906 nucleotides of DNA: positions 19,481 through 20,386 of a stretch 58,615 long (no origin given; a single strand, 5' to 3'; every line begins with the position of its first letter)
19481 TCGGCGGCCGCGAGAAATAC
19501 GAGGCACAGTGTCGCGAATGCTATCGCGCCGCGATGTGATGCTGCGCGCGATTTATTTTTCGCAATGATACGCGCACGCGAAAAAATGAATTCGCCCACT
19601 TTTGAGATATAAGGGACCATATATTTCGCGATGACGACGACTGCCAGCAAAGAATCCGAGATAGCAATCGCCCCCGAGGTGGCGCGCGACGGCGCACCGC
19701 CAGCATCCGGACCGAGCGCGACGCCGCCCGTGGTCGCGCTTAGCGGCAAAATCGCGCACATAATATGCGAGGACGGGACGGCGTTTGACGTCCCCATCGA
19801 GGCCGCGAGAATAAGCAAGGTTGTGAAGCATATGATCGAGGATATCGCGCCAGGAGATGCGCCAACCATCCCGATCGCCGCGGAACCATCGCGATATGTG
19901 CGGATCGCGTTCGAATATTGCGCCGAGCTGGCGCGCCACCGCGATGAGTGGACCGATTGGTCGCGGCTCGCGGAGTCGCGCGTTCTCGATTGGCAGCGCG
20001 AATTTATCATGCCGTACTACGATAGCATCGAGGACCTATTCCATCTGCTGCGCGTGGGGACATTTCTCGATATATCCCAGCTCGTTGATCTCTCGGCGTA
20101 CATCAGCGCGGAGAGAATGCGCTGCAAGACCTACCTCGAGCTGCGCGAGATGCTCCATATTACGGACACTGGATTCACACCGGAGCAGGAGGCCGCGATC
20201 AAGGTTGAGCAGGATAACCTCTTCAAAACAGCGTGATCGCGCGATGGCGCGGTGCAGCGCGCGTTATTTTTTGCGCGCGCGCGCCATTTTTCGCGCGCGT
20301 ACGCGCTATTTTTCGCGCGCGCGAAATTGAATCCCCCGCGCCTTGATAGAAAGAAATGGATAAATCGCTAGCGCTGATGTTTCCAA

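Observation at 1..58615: Dispersed 24/30-nt in-frame repeat (core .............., peptide SD(D/G)NT(P/S)RAS[V]) embedded in a dozen or more unrelated genes, including core replication and transcription genes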

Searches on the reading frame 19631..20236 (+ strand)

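Call 53: search_protein_families(library=pfam, proteins=[window:19631-20236:+], max_evalue=0.01)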
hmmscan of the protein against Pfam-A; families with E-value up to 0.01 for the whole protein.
window:19631-20236:+ (201 aa): 2 families
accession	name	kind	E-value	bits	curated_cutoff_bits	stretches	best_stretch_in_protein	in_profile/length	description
PF03931.21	Skp1_POZ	-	1.2e-08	35.5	21.9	1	44-98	5-58/62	Skp1 family, tetramerisation domain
PF01466.24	Skp1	-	5.7e-07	29.7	22.3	1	150-193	2-44/48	Skp1 family, dimerisation domain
